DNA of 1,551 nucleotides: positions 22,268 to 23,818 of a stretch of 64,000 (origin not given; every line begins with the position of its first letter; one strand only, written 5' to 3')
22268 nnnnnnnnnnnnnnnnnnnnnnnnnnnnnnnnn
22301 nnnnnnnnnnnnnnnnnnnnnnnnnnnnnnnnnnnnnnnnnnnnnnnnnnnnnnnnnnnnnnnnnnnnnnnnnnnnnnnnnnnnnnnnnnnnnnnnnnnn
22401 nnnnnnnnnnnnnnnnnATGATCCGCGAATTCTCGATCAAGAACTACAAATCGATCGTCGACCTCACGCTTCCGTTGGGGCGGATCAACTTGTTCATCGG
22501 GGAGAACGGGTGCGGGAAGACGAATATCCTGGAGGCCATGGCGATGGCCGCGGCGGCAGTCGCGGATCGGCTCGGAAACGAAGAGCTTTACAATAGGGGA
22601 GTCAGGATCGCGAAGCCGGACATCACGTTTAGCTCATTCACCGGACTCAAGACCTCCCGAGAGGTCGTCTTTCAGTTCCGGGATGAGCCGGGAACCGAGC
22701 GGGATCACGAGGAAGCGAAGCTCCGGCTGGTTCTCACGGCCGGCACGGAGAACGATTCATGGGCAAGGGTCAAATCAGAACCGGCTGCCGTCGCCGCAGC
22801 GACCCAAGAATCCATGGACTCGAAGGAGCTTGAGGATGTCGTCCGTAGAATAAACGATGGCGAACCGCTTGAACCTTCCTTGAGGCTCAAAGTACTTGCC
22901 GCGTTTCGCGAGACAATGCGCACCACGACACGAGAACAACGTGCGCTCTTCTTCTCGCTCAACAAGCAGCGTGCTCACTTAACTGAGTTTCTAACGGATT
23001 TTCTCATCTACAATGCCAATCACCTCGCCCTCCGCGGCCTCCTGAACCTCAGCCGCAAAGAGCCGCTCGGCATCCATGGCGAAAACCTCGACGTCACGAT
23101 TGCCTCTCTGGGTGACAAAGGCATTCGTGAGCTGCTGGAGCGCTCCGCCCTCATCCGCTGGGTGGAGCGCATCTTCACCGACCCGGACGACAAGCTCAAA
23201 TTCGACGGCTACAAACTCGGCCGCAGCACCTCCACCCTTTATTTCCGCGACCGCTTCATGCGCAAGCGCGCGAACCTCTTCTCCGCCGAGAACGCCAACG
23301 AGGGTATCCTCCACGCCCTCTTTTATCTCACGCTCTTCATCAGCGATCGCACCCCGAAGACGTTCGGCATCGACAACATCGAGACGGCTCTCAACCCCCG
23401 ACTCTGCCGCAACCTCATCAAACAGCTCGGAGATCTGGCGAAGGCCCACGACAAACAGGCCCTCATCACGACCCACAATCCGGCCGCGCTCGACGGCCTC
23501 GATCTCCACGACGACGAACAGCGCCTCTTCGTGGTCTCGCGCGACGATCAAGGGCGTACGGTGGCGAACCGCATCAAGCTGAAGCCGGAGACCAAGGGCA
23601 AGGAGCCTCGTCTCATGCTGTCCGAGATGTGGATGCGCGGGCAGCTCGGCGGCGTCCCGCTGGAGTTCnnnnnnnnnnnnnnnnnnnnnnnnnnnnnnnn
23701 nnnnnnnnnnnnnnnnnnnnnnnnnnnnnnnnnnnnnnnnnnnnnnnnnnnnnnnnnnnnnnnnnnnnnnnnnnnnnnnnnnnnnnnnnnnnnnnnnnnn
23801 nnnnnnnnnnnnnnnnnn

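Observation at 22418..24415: Low-GC two-gene ATPase + DUF4276-like module: candidate horizontally acquired abortive-infection / anti-phage system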

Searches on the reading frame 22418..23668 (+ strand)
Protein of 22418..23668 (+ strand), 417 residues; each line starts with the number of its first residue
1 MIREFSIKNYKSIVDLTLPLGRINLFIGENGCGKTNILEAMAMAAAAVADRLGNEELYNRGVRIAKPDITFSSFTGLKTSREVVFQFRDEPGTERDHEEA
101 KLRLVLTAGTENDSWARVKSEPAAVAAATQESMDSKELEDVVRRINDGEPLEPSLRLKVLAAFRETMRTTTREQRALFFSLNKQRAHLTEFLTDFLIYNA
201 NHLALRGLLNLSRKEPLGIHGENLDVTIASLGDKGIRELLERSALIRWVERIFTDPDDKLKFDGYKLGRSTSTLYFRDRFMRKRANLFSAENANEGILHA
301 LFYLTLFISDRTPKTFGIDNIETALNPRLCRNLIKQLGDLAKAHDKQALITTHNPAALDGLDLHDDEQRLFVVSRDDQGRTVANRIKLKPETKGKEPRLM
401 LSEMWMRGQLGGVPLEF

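Call 3: search_protein_families(library=pfam, proteins=[window:22418-23668:+], max_evalue=1)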
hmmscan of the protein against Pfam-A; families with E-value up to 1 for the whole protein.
window:22418-23668:+ (417 aa): 11 families
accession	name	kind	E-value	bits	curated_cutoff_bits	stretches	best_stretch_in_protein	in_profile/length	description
PF13304.12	AAA_21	-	2.5e-18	67.6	27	2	276-359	221-304/304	AAA domain, putative AbiEii toxin, Type IV TA system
PF13175.12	AAA_15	-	6.9e-16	59.3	32.1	2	1-42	1-44/374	AAA ATPase domain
PF13476.12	AAA_23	-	1.2e-10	42.8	27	1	6-101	3-87/201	AAA domain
PF02463.25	SMC_N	-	4.7e-08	33.2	40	1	1-356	1-200/220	RecF/RecN/SMC N terminal domain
PF00005.33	ABC_tran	-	0.00013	23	25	1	14-87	4-67/137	ABC transporter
PF13481.12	AAA_25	-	0.031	14.3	27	1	7-53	19-65/195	AAA domain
PF13401.12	AAA_22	-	0.047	14.4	27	1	25-99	9-69/130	AAA domain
PF11398.14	DUF2813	-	0.08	12.7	21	1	4-45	5-46/372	Protein of unknown function (DUF2813)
PF05729.18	NACHT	-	0.13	12.5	26.7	0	25-47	4-26/167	NACHT domain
PF13555.12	AAA_29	-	0.16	12.2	27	1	21-42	22-43/61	P-loop containing region of AAA domain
PF00910.28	RNA_helicase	-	0.27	12.2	21.5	0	26-61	3-38/105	RNA helicase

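Call 4: search_protein_families(library=padloc, proteins=[window:22418-23668:+], max_evalue=1)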
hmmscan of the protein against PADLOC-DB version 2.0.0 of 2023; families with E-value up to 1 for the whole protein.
window:22418-23668:+ (417 aa): 132 families (the best 25 are shown)
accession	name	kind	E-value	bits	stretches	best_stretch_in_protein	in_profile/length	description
PDLC04570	PDC-M31A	-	8.1e-82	273.5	1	1-414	1-393/395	-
PDLC04178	HEC-01A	-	6.3e-27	92.6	1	2-410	9-380/399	-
PDLC02979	AriA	-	2e-22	78.5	2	1-41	1-43/373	-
PDLC04182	HEC-01A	-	2.5e-22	77.4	1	2-410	4-400/406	-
PDLC04541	PDC-M25A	-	3.4e-22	77.1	2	1-52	1-52/380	-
PDLC04391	PDC-M07A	-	1.7e-20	71.4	1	1-377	1-367/412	-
PDLC02335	AbiLi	-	3.5e-20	70.3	1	1-414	49-285/326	AbiLi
PDLC04392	PDC-M07A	-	3.9e-20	70.3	1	1-379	1-372/432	-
PDLC02336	AbiLi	-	2.5e-19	68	2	1-84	1-84/340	AbiLi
PDLC02980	AriA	-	3.7e-19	67.8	2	259-359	220-304/304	-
PDLC04176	HEC-01A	-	1.1e-18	65.8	1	2-412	3-367/371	-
PDLC04393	PDC-M07A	-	2.8e-18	64.1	2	1-45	1-45/435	-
PDLC04175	HEC-01A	-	3.7e-18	63.7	2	2-54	6-58/363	-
PDLC03878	NsnB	-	6.5e-17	60.3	1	1-364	1-287/345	-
PDLC04183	HEC-01A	-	6.6e-17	59.7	1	3-412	6-400/402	-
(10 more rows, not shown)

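Call 5: search_protein_families(library=ncbifam, proteins=[window:22418-23668:+], max_evalue=1)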
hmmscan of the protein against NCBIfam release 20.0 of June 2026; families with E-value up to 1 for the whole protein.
window:22418-23668:+ (417 aa): 20 families
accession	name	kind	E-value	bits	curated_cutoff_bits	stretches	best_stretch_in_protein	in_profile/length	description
NF038234.1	retron_eff_Eco8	equivalog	4e-10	38.9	250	1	2-41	3-43/679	retron Eco8 family effector endonuclease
TIGR00611.2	recf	equivalog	1.5e-09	37.5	172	1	2-47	1-47/339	DNA replication/repair protein RecF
NF047739.1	antiphage_MADS3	equivalog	1.1e-08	34.6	420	1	1-49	1-49/427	methylation-associated defense system AAA family ATPase MAD3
NF041760.1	PtuA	equivalog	1.3e-08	34.3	500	1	2-73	52-122/524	retron Ec78 anti-phage system effector ATPase PtuA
TIGR04435.1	restrict_AAA_1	hypoth_equivalog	6.7e-05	21.8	300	2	298-358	406-470/568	restriction system-associated AAA family ATPase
NF003034.1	PRK03918.1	equivalog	0.00013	20.1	700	1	2-44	3-46/878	DNA double-strand break repair ATPase Rad50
NF008409.0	PRK11231.1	equivalog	0.00094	18.6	375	1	14-45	21-52/255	Fe(3+) dicitrate ABC transporter ATP-binding protein FecE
NF041034.1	Rad50_Sulf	equivalog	0.0012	16.7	1000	1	2-72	3-74/872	DNA double-strand break repair ATPase Rad50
NF010068.0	PRK13548.1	equivalog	0.006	15.7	261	1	14-48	24-58/261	heme ABC transporter ATP-binding protein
TIGR03005.1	ectoine_ehuA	equivalog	0.025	13.8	345.4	1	313-354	165-206/252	ectoine/hydroxyectoine ABC transporter ATP-binding protein EhuA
TIGR00634.1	recN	equivalog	0.025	13.5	407.85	1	1-49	1-50/563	DNA repair protein RecN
TIGR03608.1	L_ocin_972_ABC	subfamily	0.044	13.2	254.85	1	14-44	17-47/206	putative bacteriocin export ABC transporter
TIGR02982.1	heterocyst_DevA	subfamily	0.047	13.3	295.8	0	14-42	24-52/220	ABC exporter ATP-binding subunit, DevA family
TIGR00972.1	3a0107s01c2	equivalog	0.091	12.1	343.2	1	14-65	20-71/248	phosphate ABC transporter ATP-binding protein PstB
TIGR02868.1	CydC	equivalog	0.11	11.1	329.05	1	13-45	353-385/530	thiol reductant ABC exporter subunit CydC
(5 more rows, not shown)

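Call 7: search_protein_families(library=phrogs, proteins=[window:22418-23668:+], max_evalue=1)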
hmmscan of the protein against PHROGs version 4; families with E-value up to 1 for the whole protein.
window:22418-23668:+ (417 aa): 15 families
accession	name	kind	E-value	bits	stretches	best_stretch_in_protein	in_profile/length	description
phrog_4747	-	unknown function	4.9e-20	73.1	2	1-78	2-79/610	-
phrog_3940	-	unknown function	6.8e-13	49.3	2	1-51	4-55/537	-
phrog_8323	-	unknown function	6e-10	39.3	2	2-42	51-92/623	-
phrog_8066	-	unknown function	1.7e-09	38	2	21-98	187-261/522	-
phrog_7507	-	unknown function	1.5e-08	35.4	1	2-51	4-54/483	-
phrog_9802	-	unknown function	1.9e-07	31.5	2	2-45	5-49/438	-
phrog_5836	-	unknown function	3.1e-06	26.4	2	296-414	288-402/1071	-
phrog_1499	-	unknown function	3.2e-05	24.4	1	2-47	5-51/427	-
phrog_77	-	DNA, RNA and nucleotide metabolism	0.00068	19.2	1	4-43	300-342/967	SbcC-like subunit of palindrome specific endonuclease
phrog_19212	-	unknown function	0.0024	17.5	1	296-393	342-440/550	-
phrog_21420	-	unknown function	0.0031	17.1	1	1-60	1-61/654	-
phrog_293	-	moron, auxiliary metabolic gene and host takeover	0.0031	16.6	1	14-47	156-189/1058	ABC transporter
phrog_32642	-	unknown function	0.046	13.3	1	2-45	4-46/743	-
phrog_239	-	DNA, RNA and nucleotide metabolism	0.26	11.1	1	16-47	353-384/801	DNA primase/helicase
phrog_11225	-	unknown function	0.33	11.5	1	20-38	22-40/229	-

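Call 40: search_dna_similar(query=window:22418-23668:+, collection=plasmids, mode=protein, max_evalue=1e-10, max_rows=30)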
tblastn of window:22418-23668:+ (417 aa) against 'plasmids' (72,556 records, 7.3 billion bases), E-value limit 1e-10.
Records with a match: 8; places in all: 8; records where one place covers at least 80% of the query: 5.
Best place of each record, by identity: <60% 8.
By first word of the organism name: Acinetobacter 4; Pseudanabaena 1; Azospirillum 1; Paracoccus 1; Enterobacter 1.
By predicted mobility (MOB-suite, as given by PLSDB): mobilizable 6; non-mobilizable 1; conjugative 1.
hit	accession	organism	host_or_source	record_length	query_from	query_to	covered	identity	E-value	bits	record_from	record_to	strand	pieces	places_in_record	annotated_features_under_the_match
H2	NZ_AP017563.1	Pseudanabaena sp. ABRG5-3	-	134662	1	417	100%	37.1%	6e-58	212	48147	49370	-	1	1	AAA family ATPase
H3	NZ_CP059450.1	Azospirillum brasilense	Prokaryotes,soil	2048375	1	417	73%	45.8%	3e-47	255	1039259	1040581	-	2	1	none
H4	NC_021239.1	Paracoccus marcusii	-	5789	1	417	100%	32.7%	3e-52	195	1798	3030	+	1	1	AAA family ATPase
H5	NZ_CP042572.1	Enterobacter hormaechei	Whole organism,Shower 3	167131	1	414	99%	31.0%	4e-42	166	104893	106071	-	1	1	ATP-binding protein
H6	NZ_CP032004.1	Acinetobacter haemolyticus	Homo sapiens,Blood culture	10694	24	417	94%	30.1%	1e-41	164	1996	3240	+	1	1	AAA family ATPase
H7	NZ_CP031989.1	Acinetobacter haemolyticus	Homo sapiens,Blood culture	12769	24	417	94%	30.1%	1e-41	164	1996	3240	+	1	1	AAA family ATPase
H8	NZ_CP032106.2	Acinetobacter lwoffii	cell culture,permafrost, Kolyma lowland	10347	193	417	54%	43.0%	3e-43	169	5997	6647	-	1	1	ATP-binding protein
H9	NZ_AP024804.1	Acinetobacter baumannii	Homo sapiens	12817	194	417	54%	35.4%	2e-35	146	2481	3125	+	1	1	AAA family ATPase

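Call 42: get_annotated_region(hit=H4, flank=3000)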
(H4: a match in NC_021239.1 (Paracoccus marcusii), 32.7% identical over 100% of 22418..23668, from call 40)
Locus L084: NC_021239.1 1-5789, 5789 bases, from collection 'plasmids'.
description: Paracoccus marcusii plasmid pMARC2, complete sequence
organism: Paracoccus marcusii (NCBI taxid 59779)
taxonomy: Bacteria; Pseudomonadota; Alphaproteobacteria; Rhodobacterales; Paracoccaceae; Paracoccus; Paracoccus marcusii
host: -; source: -; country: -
typing (MOB-suite, as given by PLSDB): mobilizable; replicon rep_cluster_1744; relaxase MOBP
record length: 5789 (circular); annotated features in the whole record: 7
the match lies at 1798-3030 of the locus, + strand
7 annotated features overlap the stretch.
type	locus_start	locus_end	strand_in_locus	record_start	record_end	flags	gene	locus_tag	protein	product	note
CDS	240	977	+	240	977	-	-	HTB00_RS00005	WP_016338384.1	MarR family transcriptional regulator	-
CDS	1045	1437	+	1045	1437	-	-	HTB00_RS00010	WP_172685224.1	hypothetical protein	-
CDS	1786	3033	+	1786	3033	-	-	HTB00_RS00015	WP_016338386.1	AAA family ATPase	-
CDS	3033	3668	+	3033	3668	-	-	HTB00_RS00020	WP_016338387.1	hypothetical protein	-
CDS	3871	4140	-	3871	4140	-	-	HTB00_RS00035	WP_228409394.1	hypothetical protein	-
CDS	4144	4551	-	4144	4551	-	-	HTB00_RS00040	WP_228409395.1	hypothetical protein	-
CDS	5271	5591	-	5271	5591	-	-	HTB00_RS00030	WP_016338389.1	MobC family plasmid mobilization relaxosome protein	-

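Call 43: get_annotated_region(hit=H5, flank=5000)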
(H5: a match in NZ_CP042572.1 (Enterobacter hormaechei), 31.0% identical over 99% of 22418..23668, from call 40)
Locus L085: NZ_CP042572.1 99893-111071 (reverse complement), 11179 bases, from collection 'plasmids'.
description: Enterobacter hormaechei strain E5 plasmid pE5_001, complete sequence
organism: Enterobacter hormaechei (NCBI taxid 158836)
taxonomy: Bacteria; Pseudomonadota; Gammaproteobacteria; Enterobacterales; Enterobacteriaceae; Enterobacter; Enterobacter hormaechei
host: -; source: Whole organism,Shower 3; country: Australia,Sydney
typing (MOB-suite, as given by PLSDB): conjugative; relaxase MOBF; mating-pair formation MPF_F
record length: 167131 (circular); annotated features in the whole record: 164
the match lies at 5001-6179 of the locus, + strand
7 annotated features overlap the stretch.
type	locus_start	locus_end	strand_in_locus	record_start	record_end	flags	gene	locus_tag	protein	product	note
CDS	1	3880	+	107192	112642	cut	traI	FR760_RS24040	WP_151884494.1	conjugative transfer relaxase/helicase TraI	-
CDS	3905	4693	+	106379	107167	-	-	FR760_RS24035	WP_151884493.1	DsbA family protein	-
CDS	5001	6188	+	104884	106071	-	-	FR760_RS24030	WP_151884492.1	ATP-binding protein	-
CDS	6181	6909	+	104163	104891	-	-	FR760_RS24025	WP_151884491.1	hypothetical protein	-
CDS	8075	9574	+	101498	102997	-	-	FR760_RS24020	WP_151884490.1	SAVED domain-containing protein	-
CDS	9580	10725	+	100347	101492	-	-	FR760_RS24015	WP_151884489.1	hypothetical protein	-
CDS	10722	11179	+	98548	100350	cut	-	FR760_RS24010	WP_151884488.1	ThiF family adenylyltransferase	-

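Call 44: get_annotated_region(hit=H2, flank=5000)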
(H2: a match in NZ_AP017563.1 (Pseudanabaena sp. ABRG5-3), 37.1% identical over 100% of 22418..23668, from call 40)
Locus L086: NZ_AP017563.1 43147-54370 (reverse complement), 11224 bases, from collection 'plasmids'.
description: Pseudanabaena sp. ABRG5-3 plasmid ABRG53c, complete sequence
organism: Pseudanabaena sp. ABRG5-3 (NCBI taxid 685565)
taxonomy: Bacteria; Cyanobacteriota; Cyanophyceae; Pseudanabaenales; Pseudanabaenaceae; Pseudanabaena; Pseudanabaena sp. ABRG5-3
host: -; source: -; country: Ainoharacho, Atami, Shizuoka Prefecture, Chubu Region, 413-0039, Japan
typing (MOB-suite, as given by PLSDB): non-mobilizable; replicon rep_cluster_465
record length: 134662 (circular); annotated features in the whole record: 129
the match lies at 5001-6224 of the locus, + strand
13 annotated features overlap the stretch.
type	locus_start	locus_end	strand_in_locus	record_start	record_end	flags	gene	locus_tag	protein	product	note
CDS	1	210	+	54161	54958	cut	-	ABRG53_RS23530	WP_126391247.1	prohibitin family protein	-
CDS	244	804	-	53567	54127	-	-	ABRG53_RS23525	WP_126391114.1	Uma2 family endonuclease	-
CDS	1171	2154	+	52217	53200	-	-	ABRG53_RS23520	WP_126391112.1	sulfurtransferase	-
CDS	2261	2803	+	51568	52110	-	-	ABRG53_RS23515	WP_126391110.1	MgtC/SapB family protein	-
CDS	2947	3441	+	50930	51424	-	-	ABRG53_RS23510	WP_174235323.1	hypothetical protein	-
CDS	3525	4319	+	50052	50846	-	-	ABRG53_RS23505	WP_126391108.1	sulfite exporter TauE/SafE family protein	GO:0006810 - transport [Evidence IEA]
CDS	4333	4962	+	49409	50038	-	-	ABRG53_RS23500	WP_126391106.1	phosphatase PAP2 family protein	-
CDS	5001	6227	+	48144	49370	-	-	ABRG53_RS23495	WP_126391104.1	AAA family ATPase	-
CDS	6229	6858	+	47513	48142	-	-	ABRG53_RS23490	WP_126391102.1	DUF4276 family protein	-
CDS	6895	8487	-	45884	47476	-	-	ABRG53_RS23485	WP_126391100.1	cryptochrome/photolyase family protein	-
CDS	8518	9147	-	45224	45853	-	-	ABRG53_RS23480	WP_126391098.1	cadmium resistance transporter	-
CDS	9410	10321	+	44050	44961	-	-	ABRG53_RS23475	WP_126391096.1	LysR substrate-binding domain-containing protein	-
CDS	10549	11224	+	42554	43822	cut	-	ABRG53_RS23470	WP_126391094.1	tetratricopeptide repeat protein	-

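Call 45: get_annotated_region(hit=H6, flank=3000)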
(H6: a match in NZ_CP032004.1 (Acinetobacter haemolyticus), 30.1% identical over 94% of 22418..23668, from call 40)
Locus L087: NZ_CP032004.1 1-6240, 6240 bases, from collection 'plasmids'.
description: Acinetobacter haemolyticus strain 11616 plasmid pAhaem11616e, complete sequence
organism: Acinetobacter haemolyticus (NCBI taxid 29430)
taxonomy: Bacteria; Pseudomonadota; Gammaproteobacteria; Moraxellales; Moraxellaceae; Acinetobacter; Acinetobacter haemolyticus
host: -; source: Homo sapiens,Blood culture; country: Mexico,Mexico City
typing (MOB-suite, as given by PLSDB): mobilizable; replicon rep_cluster_1172; relaxase MOBQ
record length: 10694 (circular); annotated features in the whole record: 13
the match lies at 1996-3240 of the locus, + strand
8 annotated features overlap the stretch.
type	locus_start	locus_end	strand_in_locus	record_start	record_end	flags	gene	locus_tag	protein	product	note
CDS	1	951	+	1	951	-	repM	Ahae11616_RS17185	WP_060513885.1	replication initiation protein RepM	GO:0006270 - DNA replication initiation [Evidence IEA]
CDS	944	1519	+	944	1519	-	-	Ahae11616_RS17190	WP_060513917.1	plasmid replication DNA-binding protein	-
CDS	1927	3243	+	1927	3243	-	-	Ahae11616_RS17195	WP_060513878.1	AAA family ATPase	-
CDS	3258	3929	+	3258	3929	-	-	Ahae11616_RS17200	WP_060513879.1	hypothetical protein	-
CDS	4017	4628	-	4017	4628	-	-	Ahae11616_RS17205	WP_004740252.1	recombinase family protein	GO:0006310 - DNA recombination [Evidence IEA]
CDS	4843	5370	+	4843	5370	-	-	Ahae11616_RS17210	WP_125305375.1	plasmid pRiA4b ORF-3 family protein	-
CDS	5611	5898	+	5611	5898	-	-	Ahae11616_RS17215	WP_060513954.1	BrnT family toxin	-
CDS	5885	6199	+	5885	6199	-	-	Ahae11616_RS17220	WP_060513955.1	BrnA antitoxin family protein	-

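Call 46: search_protein_families(library=pfam, proteins=[L086:6229-6855:+, L084:3033-3665:+, L085:6181-6906:+, L087:3258-3926:+], max_evalue=1)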
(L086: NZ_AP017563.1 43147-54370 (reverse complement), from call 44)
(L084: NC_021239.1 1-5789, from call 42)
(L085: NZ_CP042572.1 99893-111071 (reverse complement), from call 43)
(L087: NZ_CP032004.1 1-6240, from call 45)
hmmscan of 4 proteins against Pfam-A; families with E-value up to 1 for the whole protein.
L086:6229-6855:+ (209 aa): 2 families
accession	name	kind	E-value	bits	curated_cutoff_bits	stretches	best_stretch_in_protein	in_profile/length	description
PF14103.11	DUF4276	-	2.5e-07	31.6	30.2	1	9-140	2-113/192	Domain of unknown function (DUF4276)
PF25449.1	CCDC174_GRSR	-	0.24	11.5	26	1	152-166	14-28/30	CCDC174 alpha/beta GRSR domain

L084:3033-3665:+ (211 aa): 0 families

L085:6181-6906:+ (242 aa): 0 families

L087:3258-3926:+ (223 aa): 2 families
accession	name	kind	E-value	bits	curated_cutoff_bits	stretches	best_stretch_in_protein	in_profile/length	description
PF14103.11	DUF4276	-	5.8e-05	23.9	30.2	1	8-161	2-128/192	Domain of unknown function (DUF4276)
PF14934.11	TMEM254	-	0.11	13.3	23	1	121-153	36-68/91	Transmembrane protein 254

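Call 72: search_solved_structures(query=window:22418-23668:+, max_evalue=0.01, show_alignments=5)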
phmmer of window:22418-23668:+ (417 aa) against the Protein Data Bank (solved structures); distinct sequences matched with E-value up to 0.01: 2.
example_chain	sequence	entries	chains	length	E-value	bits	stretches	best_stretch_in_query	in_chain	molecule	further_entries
6p74_A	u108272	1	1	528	1.3e-05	27.5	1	1-46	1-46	Putative ATP-dependent endonuclease of the OLD family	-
9n69_A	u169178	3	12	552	0.00083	21.6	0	4-52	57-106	AAA family ATPase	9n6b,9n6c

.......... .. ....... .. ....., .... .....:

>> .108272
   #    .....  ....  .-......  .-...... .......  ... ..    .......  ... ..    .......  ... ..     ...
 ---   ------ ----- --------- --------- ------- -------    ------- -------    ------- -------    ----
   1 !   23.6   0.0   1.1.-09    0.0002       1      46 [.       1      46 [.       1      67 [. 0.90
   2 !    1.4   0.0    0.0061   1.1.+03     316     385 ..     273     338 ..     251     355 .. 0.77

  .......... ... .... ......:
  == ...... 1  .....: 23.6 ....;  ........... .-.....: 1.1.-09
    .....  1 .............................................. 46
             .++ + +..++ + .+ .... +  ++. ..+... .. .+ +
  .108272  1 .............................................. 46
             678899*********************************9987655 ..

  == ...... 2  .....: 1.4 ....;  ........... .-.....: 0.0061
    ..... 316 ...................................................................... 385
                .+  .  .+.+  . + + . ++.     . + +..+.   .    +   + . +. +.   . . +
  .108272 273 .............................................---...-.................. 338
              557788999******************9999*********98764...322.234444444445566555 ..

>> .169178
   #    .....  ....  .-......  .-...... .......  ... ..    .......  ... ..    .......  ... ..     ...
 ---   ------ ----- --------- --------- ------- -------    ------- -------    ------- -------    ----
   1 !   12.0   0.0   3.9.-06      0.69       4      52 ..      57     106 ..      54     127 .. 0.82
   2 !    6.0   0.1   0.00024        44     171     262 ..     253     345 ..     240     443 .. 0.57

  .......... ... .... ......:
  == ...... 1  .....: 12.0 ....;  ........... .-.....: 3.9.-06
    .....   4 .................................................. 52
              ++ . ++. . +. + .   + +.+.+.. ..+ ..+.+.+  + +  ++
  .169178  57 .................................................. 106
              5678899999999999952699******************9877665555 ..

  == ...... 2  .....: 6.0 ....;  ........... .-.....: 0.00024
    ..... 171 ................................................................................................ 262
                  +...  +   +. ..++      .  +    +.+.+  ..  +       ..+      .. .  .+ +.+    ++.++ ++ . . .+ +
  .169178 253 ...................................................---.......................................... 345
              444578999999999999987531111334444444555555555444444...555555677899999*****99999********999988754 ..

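Call 74: find_homologous_proteins(query=window:22418-23668:+, max_evalue=1e-20)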
Query window:22418-23668:+ (417 aa): 3475 proteins with E <= 1e-20 among 8000 candidates; the best 120 are listed.
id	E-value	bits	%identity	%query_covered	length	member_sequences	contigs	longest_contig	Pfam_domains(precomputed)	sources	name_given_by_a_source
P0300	1.7e-193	661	75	100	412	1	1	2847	PF13175.13,PF13476.13,PF02463.26,PF13304.13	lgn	-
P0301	1.3e-186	638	74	100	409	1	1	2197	PF13175.13,PF13476.13,PF02463.26,PF13304.13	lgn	-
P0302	4.5e-186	637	73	100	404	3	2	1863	PF13175.13,PF13476.13,PF02463.26,PF13304.13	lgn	-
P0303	5.3e-179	613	68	100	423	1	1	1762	PF13175.13,PF13476.13,PF02463.26,PF13304.13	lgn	-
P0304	2.7e-176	604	69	100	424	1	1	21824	PF13175.13,PF13476.13,PF02463.26,PF13304.13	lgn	-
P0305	1.7e-175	602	69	100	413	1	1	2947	PF13175.13,PF13476.13,PF02463.26,PF13304.13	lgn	-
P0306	6.3e-175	600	68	100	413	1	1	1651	PF13175.13,PF13476.13,PF02463.26,PF13304.13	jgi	jgi:energy-coupling factor transporter ATP-binding protein EcfA2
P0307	3.8e-174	597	69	100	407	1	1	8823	PF13175.13,PF13476.13,PF02463.26,PF13304.13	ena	-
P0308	2.8e-173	594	69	100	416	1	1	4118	PF13175.13,PF13476.13,PF02463.26,PF13304.13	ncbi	-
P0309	4.0e-171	587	67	100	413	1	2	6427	PF13175.13,PF13476.13,PF02463.26,PF13304.13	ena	-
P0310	2.0e-170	585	65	100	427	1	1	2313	PF13175.13,PF13476.13,PF02463.26,PF13304.13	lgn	-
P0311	2.8e-170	585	68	100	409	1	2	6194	PF13175.13,PF13476.13,PF02463.26,PF13304.13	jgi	jgi:predicted ATPase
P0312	2.4e-165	568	65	100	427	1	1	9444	PF00005.34,PF13175.13,PF13476.13,PF02463.26,PF13304.13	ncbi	-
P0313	3.0e-158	545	62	100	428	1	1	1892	PF13175.13,PF13476.13,PF02463.26,PF13304.13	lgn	-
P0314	2.4e-152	525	60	100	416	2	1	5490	PF13175.13,PF13476.13,PF02463.26,PF13304.13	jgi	-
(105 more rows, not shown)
